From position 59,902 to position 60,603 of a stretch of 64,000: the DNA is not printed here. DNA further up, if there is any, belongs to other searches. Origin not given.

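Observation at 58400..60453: Array of four paralogous 3-TM immunity genes, with two clear relics and one weaker trace of toxin 3' ends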

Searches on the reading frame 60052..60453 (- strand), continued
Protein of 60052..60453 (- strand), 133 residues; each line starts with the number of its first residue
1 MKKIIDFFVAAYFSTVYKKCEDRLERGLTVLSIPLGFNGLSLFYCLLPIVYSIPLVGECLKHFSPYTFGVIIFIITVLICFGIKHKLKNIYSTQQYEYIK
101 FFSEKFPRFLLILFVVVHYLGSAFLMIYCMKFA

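Call 63: search_protein_families(library=ncbifam, proteins=[L006:2-346:+, L003:278-757:+], max_evalue=0.05)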
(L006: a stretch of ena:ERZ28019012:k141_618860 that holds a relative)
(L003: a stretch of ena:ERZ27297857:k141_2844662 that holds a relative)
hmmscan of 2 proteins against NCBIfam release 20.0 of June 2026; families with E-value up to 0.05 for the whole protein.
L006:2-346:+ (114 aa): 2 families
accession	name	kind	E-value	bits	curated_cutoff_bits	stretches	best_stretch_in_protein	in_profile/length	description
NF048019.1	IS256_Zn_var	equivalog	3.1e-32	112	150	1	4-106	197-301/304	IS256 family transposase, variant Zn-binding type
NF033544.1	transpos_IS1249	exception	3.5e-16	59.3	300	1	9-103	210-319/382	IS1249 family transposase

L003:278-757:+ (159 aa): 7 families
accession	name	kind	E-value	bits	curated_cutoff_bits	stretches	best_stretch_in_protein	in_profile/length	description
TIGR04183.1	Por_Secre_tail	domain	4.6e-15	55.4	23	1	85-159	1-72/72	T9SS type A sorting domain-containing protein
NF038113.1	T9SSA_dep_M36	equivalog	3.7e-08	32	885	1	76-158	786-868/869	T9SS-dependent M36 family metallopeptidase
NF052644.1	T9SS_DNase_Rie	equivalog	1.3e-05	24.6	260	1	104-159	197-251/251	T9SS-dependent surface endonuclease, AS87_RS02955 family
NF052228.1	T9SS_PorZ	equivalog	0.0066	14.9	260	1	80-147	670-742/757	type IX secretion system anionic LPS delivery protein PorZ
TIGR01643.1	YD_repeat_2x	repeat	0.018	15.5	15.8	0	18-43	8-33/42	YD repeat-containing protein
NF050177.1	TapA_OM_Porphy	equivalog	0.039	12.7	500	1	82-158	470-543/544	TapA/TapC family T9SS-dependent outer membrane protein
NF033708.1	T9SS_Cterm_ChiA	domain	0.048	13.6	40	0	107-154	2-50/55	T9SS sorting signal type C domain-containing protein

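Call 71: search_solved_structures(query=A4, max_evalue=1)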
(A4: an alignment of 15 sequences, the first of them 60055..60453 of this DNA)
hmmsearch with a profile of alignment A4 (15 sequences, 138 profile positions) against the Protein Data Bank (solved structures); distinct sequences matched with E-value up to 1: 1.
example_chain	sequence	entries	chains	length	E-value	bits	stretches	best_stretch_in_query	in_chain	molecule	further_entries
7tai_B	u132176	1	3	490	0.93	13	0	12-96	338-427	Metalloreductase STEAP2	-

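Call 72: search_protein_families(library=padloc, proteins=[window:60055-60453:-], max_evalue=0.01)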
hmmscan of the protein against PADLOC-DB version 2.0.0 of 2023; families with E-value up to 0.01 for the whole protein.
window:60055-60453:- (133 aa): 0 families

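Call 76: find_encoding_contigs(protein=P0006, flank=3000, max_places=3)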
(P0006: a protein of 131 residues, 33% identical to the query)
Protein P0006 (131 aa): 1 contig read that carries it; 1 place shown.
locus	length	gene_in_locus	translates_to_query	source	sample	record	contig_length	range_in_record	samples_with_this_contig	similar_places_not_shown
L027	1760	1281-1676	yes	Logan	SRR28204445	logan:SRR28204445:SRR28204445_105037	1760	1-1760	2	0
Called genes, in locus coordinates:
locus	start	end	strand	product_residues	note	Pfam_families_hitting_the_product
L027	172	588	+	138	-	-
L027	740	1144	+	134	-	-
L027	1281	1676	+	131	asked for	-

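Call 77: find_encoding_contigs(protein=P0011, flank=4000, max_places=3)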
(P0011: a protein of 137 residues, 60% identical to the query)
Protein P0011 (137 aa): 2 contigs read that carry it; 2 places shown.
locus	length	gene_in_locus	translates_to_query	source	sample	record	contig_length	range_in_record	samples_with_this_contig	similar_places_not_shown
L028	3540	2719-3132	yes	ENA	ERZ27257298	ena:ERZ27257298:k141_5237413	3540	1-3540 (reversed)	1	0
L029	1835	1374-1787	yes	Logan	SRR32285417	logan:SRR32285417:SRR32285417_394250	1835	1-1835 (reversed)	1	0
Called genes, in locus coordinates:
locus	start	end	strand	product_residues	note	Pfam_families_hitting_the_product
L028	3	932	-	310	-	?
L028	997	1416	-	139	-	PF00825:Ribonuclease_P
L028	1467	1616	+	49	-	-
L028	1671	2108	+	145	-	-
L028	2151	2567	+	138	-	-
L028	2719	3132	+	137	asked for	-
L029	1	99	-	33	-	?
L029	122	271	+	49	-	-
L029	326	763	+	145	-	-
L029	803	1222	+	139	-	-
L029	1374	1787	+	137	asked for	-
